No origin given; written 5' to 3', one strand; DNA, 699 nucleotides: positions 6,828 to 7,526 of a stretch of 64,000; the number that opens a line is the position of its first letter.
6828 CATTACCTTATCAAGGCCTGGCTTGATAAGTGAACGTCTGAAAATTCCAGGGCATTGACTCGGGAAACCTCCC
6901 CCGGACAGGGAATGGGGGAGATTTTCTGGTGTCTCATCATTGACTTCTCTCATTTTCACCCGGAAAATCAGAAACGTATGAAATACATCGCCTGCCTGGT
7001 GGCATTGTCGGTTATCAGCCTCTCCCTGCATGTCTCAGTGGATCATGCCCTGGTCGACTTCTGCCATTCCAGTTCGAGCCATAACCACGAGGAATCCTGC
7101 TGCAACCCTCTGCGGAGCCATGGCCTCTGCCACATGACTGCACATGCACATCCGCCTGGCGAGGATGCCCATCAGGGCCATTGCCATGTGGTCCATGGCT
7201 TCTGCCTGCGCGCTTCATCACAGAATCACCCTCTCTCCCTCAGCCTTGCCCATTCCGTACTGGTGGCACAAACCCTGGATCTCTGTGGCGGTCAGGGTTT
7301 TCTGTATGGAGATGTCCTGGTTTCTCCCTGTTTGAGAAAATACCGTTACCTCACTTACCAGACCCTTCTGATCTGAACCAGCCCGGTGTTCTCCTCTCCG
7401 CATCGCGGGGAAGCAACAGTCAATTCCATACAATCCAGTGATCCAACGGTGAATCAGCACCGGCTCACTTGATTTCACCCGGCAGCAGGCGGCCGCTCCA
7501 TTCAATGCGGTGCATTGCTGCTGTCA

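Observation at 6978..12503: Compact heavy-metal RND efflux module: Cys/His-rich periplasmic protein, Tat-signal His-tract adaptor and CzcA-like pump, with no outer-membrane factor or regulator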

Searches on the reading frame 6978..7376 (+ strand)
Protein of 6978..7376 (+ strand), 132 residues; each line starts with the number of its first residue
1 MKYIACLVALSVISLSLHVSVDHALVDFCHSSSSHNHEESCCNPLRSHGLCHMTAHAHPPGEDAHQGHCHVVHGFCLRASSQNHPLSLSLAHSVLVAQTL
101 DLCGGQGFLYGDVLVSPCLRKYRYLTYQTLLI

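Call 8: search_protein_families(library=pfam, proteins=[window:6978-7376:+], max_evalue=0.01)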
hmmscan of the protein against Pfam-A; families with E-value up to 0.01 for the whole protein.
window:6978-7376:+ (132 aa): 0 families

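Call 9: search_protein_families(library=ncbifam, proteins=[window:6978-7376:+], max_evalue=0.01)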
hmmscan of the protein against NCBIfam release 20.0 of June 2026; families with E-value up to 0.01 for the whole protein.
window:6978-7376:+ (132 aa): 0 families

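Call 12: find_homologous_proteins(query=window:6978-7376:+, max_evalue=0.01)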
Query window:6978-7376:+ (132 aa): 1 proteins with E <= 0.01 among 45 candidates.
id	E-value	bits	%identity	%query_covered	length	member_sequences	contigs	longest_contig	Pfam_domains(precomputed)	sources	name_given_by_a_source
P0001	2.2e-82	292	100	100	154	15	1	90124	-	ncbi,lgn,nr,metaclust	ncbi:MAG: hypothetical protein UZ16_OP3001000745 [Candidatus Hinthialibacteria bacterium OLB16]|nr:M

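Call 25: search_protein_families(library=pfam, proteins=[window:6978-7376:+], max_evalue=10)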
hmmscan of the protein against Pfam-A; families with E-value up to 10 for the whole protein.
window:6978-7376:+ (132 aa): 0 families

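Call 26: search_protein_families(library=ncbifam, proteins=[window:6978-7376:+], max_evalue=10)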
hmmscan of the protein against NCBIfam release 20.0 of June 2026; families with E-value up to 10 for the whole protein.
window:6978-7376:+ (132 aa): 0 families

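Call 34: search_protein_representatives(protein=window:6978-7376:+)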
Query: 132 residues. Proteins with E-value up to 0.001 (for the whole library): 8; up to 1e-10: 2; up to 1e-30: 1. The best 8 are listed.
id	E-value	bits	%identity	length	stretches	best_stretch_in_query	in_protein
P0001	7.0e-83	291.7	100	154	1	1-132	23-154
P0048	5.5e-12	62.2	30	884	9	58-94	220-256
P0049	4.1e-10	56.1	38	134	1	1-105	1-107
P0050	1.9e-08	50.7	33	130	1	2-132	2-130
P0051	1.1e-07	48.2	43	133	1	1-87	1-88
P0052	5.4e-07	46.0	33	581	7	87-115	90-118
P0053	7.4e-06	42.4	45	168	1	6-79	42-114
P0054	3.6e-04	36.9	40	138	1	4-80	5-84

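Call 37: find_homologous_proteins(query=A4, max_evalue=0.01)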
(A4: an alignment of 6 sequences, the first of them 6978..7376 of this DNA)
Query A4 (6 sequences) (132 aa, profile of the alignment): 8 proteins with E <= 0.01 among 6040 candidates.
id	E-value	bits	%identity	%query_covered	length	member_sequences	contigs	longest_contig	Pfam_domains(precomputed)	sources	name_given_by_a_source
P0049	1.4e-47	179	34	100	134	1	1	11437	-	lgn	-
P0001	4.0e-44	168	100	100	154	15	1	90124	-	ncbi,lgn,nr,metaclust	ncbi:MAG: hypothetical protein UZ16_OP3001000745 [Candidatus Hinthialibacteria bacterium OLB16]|nr:M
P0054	4.7e-44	168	38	58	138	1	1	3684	-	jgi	jgi:hypothetical protein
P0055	1.2e-42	163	40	64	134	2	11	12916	-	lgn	-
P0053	7.9e-42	160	44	59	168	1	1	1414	-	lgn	-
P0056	1.5e-39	153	35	100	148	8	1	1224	-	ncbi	-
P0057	1.2e-33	134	39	59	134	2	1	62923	-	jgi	jgi:hypothetical protein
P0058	1.0e-30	124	34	77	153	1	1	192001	-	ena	-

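Call 38: search_solved_structures(query=A4, max_evalue=10)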
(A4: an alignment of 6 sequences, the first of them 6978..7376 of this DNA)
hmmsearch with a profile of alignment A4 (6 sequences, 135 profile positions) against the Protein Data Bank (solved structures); distinct sequences matched with E-value up to 10: 0.

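Call 39: find_encoding_contigs(protein=P0049, flank=8000, max_places=2)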
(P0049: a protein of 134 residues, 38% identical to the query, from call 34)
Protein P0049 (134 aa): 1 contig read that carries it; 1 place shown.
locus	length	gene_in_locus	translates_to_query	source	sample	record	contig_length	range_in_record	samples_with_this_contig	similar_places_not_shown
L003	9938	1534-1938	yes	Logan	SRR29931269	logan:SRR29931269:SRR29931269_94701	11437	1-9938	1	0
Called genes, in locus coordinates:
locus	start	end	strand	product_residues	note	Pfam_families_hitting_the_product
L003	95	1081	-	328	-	PF08534:Redoxin (weak), PF14522:Cytochrome_C7 (faint), PF13435:Cytochrome_C554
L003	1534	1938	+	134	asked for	-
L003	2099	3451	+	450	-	PF02321:OEP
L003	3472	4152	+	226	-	PF04945:YHS (weak)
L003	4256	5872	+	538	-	PF25919:BSH_CusB (weak), PF25975:CzcB_C (faint), PF25989:YknX_C (weak)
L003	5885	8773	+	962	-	PF00873:ACR_tran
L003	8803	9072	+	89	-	PF00873:ACR_tran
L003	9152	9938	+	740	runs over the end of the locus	PF00122:E1-E2_ATPase, PF00702:Hydrolase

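Call 40: find_encoding_contigs(protein=P0055, flank=8000, max_places=2)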
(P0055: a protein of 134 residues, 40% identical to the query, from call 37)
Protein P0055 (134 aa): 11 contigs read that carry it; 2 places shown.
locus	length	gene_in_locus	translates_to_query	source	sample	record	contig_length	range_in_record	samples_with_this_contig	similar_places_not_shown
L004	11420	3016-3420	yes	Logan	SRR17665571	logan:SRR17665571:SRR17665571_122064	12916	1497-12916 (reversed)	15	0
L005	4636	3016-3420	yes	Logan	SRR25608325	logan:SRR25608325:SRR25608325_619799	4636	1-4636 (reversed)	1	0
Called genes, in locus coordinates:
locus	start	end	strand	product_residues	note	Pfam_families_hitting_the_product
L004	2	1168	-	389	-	?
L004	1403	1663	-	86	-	-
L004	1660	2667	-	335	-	PF22548:AEP-TOTE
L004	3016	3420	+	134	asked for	-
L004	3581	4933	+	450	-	PF02321:OEP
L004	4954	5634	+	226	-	PF04945:YHS (faint)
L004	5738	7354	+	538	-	PF25919:BSH_CusB (weak), PF25975:CzcB_C (weak), PF25989:YknX_C (weak)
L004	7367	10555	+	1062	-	PF00873:ACR_tran, PF02355:SecD_SecF_C (faint)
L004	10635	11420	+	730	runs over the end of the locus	PF00122:E1-E2_ATPase, PF00702:Hydrolase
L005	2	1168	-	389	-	?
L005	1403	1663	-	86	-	-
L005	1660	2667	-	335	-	PF22548:AEP-TOTE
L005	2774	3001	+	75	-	-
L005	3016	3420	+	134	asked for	-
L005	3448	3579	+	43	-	-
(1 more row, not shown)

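Call 41: find_encoding_contigs(protein=P0057, flank=8000, max_places=2)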
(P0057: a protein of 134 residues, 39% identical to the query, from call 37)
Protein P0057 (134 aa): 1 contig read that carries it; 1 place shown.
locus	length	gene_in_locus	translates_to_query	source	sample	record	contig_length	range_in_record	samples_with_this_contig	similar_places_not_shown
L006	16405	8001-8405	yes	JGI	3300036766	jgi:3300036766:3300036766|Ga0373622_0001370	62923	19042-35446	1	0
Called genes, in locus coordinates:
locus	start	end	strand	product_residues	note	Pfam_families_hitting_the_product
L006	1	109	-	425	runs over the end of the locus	PF00083:Sugar_tr (weak), PF07690:MFS_1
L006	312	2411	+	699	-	PF01804:Penicil_amidase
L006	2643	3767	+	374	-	PF12838:Fer4_7 (faint), PF13534:Fer4_17 (faint), PF12797:Fer4_2 (faint), PF13183:Fer4_8 (faint), PF13237:Fer4_10 (faint), PF25160:LdpA_Fe-S-bd (faint), PF17179:Fer4_22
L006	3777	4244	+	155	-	PF00027:cNMP_binding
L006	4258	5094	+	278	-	PF00175:NAD_binding_1, PF10418:DHODB_Fe-S_bind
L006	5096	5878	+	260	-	PF01058:Oxidored_q6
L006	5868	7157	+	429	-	PF00374:NiFeSe_Hases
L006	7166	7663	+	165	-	PF01750:HycI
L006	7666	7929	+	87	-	PF01155:HypA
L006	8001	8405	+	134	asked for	-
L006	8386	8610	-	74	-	-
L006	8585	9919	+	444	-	PF02321:OEP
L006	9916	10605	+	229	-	PF04945:YHS (weak)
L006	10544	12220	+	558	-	PF25919:BSH_CusB (faint), PF25989:YknX_C (weak)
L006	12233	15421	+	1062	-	PF00873:ACR_tran, PF02355:SecD_SecF_C (faint)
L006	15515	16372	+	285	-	PF01545:Cation_efflux, PF16916:ZT_dimer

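Call 42: find_encoding_contigs(protein=P0058, flank=8000, max_places=2)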
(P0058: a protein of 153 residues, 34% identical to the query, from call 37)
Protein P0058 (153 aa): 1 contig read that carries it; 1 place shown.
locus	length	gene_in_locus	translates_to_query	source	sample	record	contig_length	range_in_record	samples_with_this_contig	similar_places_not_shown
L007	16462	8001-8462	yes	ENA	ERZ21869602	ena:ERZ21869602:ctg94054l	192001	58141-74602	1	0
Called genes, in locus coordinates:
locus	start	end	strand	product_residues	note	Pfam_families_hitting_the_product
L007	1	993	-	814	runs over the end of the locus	PF13567:DUF4131, PF03772:Competence, PF00753:Lactamase_B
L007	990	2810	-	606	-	PF04932:Wzy_C, PF14559:TPR_19 (faint), PF07719:TPR_2 (faint), PF13181:TPR_8 (faint), PF13374:TPR_10 (faint), PF13424:TPR_12 (weak), PF13428:TPR_14 (faint), PF13432:TPR_16 (faint)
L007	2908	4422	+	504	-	PF00989:PAS (weak), PF08448:PAS_4 (weak), PF13426:PAS_9, PF00989:PAS, PF08448:PAS_4 (weak), PF13426:PAS_9, PF00512:HisKA, PF02518:HATPase_c, +3 more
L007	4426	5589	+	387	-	PF01694:Rhomboid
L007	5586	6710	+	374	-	PF00534:Glycos_transf_1, PF13692:Glyco_trans_1_4, PF13524:Glyco_trans_1_2, PF26337:Gtf3_C (weak)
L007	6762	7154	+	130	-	PF13442:Cytochrome_CBB3, PF00034:Cytochrom_C (faint)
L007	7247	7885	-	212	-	PF07238:PilZ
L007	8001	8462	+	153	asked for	-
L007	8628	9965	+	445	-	PF02321:OEP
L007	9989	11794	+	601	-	PF00364:Biotin_lipoyl (faint), PF25919:BSH_CusB, PF25975:CzcB_C (weak), PF25989:YknX_C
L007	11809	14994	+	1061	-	PF00873:ACR_tran, PF03176:MMPL (faint), PF02355:SecD_SecF_C (faint)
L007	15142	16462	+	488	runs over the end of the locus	PF00474:SSF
